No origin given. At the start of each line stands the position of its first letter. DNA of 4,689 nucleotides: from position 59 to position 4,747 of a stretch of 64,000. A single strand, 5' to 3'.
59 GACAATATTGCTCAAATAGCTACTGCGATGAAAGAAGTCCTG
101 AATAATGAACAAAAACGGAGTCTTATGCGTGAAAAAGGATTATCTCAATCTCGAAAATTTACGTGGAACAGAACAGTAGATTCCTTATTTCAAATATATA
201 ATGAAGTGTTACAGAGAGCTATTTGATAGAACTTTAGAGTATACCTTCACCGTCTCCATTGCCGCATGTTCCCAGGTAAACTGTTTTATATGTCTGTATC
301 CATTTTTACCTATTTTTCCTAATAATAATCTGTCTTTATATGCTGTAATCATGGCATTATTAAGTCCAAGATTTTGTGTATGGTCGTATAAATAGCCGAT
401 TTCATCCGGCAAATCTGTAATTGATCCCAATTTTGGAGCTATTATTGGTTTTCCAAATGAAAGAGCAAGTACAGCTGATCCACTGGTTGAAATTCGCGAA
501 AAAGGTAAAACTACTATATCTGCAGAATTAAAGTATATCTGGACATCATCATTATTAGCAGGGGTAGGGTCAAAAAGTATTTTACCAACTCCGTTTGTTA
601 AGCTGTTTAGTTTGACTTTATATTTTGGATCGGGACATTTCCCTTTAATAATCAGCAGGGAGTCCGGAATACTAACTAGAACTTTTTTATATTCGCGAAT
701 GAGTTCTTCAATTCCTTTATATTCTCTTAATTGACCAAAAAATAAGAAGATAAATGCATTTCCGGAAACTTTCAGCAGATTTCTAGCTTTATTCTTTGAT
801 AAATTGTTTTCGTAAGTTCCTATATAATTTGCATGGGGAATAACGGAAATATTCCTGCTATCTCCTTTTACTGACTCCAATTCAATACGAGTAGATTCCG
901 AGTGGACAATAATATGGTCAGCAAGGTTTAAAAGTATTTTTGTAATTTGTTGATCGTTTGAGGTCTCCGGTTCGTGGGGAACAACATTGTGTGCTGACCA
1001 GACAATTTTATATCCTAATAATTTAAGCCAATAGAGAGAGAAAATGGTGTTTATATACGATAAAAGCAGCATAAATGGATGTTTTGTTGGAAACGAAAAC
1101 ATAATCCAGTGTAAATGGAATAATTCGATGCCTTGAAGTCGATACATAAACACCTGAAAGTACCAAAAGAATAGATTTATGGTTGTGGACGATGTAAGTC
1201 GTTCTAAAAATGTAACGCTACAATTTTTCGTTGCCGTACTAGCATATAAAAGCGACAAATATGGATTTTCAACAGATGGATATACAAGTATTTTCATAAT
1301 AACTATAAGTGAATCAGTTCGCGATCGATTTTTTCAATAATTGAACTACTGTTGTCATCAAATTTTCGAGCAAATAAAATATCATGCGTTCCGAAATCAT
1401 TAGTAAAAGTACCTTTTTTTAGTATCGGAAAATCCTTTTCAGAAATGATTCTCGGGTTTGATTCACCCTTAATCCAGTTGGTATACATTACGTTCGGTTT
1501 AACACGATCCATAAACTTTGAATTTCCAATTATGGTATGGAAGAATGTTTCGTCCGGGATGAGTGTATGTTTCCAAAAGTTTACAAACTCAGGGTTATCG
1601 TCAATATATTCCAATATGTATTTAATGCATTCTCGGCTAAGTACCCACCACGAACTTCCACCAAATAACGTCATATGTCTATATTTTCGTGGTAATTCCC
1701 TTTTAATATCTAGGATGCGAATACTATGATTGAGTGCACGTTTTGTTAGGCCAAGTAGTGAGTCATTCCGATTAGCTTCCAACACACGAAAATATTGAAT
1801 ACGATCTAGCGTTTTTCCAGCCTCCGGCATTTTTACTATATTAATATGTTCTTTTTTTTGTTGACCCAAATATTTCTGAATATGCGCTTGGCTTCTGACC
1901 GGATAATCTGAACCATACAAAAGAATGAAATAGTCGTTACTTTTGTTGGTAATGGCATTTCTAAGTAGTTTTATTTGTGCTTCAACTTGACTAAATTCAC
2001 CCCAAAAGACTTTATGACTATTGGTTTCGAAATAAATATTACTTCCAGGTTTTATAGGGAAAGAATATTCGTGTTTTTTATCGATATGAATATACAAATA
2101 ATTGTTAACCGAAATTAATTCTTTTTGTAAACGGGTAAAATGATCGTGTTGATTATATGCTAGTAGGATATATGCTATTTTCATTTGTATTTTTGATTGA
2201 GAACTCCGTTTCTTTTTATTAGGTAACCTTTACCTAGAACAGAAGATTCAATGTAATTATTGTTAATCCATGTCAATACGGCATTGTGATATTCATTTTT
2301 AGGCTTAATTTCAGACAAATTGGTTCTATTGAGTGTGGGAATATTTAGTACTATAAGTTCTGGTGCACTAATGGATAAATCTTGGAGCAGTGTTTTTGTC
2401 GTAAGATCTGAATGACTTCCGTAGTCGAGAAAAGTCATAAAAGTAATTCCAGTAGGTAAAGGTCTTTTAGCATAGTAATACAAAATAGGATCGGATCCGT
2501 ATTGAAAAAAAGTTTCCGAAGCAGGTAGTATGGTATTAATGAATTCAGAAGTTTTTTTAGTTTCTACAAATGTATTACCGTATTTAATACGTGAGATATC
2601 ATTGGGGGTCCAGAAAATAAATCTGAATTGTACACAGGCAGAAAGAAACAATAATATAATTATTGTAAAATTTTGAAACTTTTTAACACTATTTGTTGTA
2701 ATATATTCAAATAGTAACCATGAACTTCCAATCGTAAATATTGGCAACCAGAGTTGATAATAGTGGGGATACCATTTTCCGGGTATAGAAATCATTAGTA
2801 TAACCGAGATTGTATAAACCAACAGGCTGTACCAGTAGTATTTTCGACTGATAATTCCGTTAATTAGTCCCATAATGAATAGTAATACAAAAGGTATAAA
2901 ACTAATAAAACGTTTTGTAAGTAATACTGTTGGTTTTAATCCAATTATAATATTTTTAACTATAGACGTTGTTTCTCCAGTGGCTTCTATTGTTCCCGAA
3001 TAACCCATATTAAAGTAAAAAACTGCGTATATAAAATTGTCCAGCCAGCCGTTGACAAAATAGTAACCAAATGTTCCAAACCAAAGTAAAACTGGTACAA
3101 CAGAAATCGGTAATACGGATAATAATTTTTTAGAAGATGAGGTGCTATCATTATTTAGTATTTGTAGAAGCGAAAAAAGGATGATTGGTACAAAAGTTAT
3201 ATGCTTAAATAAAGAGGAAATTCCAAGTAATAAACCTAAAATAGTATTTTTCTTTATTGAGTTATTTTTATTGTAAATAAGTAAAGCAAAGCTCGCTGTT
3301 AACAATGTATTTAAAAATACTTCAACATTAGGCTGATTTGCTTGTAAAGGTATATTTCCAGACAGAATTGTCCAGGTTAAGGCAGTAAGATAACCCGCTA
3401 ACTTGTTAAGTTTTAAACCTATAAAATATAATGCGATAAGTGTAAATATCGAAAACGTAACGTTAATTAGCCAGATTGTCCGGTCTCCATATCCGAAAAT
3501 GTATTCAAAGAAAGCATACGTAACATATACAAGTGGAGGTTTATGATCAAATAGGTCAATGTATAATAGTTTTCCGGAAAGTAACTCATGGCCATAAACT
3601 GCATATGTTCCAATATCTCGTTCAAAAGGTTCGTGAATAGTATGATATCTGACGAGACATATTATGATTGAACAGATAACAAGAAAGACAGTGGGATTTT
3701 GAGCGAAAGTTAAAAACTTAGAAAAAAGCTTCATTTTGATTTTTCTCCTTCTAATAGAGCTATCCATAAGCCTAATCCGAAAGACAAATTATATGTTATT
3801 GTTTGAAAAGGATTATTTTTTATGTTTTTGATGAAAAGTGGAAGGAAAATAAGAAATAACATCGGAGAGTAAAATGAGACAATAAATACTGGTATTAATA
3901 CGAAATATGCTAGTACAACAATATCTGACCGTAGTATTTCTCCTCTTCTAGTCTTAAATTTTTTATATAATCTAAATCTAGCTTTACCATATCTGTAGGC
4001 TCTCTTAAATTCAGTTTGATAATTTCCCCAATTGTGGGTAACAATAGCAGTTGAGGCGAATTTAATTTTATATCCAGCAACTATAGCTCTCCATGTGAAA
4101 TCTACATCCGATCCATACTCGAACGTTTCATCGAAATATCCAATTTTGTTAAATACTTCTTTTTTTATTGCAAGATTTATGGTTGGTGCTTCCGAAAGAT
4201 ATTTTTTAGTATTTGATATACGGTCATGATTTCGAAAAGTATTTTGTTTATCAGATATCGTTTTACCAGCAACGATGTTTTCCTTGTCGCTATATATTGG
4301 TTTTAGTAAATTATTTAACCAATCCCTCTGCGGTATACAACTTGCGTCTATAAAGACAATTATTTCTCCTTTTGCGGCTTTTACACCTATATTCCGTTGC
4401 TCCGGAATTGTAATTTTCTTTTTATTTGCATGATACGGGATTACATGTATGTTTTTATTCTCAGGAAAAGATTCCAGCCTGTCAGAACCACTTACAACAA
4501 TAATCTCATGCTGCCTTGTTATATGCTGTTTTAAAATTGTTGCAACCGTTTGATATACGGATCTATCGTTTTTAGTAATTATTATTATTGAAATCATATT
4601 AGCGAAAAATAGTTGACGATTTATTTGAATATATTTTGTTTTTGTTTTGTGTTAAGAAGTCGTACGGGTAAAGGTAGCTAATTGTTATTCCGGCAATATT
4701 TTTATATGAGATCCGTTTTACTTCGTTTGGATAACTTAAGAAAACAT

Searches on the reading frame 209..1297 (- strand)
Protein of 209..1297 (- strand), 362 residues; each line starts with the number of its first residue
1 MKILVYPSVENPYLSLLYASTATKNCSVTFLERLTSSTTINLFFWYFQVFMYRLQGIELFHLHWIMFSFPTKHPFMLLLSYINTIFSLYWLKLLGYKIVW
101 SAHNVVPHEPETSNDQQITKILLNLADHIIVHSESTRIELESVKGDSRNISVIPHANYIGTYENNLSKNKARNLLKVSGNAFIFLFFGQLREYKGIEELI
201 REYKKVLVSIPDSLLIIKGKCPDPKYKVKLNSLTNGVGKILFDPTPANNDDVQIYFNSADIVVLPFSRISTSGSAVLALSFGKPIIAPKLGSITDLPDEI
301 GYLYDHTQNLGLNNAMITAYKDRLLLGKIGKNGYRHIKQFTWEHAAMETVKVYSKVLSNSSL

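Call 9: search_protein_families(library=pfam, proteins=[window:209-1297:-], max_evalue=0.001)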
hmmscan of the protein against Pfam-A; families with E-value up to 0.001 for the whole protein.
window:209-1297:- (362 aa): 3 families
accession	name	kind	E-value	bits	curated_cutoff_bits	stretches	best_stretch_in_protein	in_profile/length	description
PF00534.26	Glycos_transf_1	-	4.3e-12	46.3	26.4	1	172-335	6-171/172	Glycosyl transferases group 1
PF13692.12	Glyco_trans_1_4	-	1.4e-10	42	27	1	183-321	3-141/142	Glycosyl transferases group 1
PF13439.12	Glyco_transf_4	-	7.7e-07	29.7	28.5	1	87-155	87-164/170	Glycosyltransferase Family 4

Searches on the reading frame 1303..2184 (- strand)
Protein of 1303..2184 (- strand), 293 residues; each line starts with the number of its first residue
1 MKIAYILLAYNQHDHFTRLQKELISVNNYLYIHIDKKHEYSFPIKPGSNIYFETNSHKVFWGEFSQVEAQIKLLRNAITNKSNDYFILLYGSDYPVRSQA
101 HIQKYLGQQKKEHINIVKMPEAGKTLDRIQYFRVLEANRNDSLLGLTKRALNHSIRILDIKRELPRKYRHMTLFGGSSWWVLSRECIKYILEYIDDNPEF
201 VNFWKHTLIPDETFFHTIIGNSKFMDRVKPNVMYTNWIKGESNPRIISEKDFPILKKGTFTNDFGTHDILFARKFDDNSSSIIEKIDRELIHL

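Call 9: search_protein_families(library=pfam, proteins=[window:1303-2184:-], max_evalue=0.001)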
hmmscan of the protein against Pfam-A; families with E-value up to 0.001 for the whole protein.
window:1303-2184:- (293 aa): 1 family
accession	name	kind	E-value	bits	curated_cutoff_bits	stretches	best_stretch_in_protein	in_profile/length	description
PF02485.27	Branch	-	1.5e-30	107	23.4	1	3-245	1-234/250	Core-2/I-Branching enzyme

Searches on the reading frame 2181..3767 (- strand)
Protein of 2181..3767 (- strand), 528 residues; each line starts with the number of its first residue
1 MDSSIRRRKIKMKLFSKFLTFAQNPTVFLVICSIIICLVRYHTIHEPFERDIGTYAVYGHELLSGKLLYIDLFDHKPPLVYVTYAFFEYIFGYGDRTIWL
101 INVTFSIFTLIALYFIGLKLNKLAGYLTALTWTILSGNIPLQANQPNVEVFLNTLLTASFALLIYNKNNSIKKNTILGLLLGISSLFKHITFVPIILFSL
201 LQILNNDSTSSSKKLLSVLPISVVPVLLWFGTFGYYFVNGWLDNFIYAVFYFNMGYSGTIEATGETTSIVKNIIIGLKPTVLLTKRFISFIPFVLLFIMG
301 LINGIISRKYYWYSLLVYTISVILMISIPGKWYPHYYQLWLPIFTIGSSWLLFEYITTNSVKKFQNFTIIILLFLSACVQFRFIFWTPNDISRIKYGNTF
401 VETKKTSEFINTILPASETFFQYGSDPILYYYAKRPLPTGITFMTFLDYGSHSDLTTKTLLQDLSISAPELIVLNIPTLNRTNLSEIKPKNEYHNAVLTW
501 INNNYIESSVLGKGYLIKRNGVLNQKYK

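Call 9: search_protein_families(library=pfam, proteins=[window:2181-3767:-], max_evalue=0.001)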
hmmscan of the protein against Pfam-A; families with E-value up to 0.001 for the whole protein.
window:2181-3767:- (528 aa): 1 family
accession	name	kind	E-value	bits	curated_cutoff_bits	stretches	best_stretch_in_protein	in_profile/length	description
PF13231.12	PMT_2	-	6.6e-08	33.4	26.1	1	75-229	1-160/160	Dolichyl-phosphate-mannose-protein mannosyltransferase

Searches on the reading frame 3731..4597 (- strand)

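Call 9: search_protein_families(library=pfam, proteins=[window:3731-4597:-], max_evalue=0.001)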
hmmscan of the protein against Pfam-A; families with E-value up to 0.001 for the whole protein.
window:3731-4597:- (288 aa): 4 families
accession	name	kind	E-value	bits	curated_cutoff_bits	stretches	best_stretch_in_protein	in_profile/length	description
PF00535.33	Glycos_transf_2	-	1.8e-15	57.7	23.3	1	3-138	1-139/168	Glycosyl transferase family 2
PF10111.15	Glyco_tranf_2_2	-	6.3e-08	32.9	27.3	1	13-185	14-213/276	Glycosyltransferase like family 2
PF13641.12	Glyco_tranf_2_3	-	1.5e-07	32.1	27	1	5-193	6-216/230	Glycosyltransferase like family 2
PF13632.12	Glyco_trans_2_3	-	5.8e-07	30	27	1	138-254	73-192/198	Glycosyl transferase family group 2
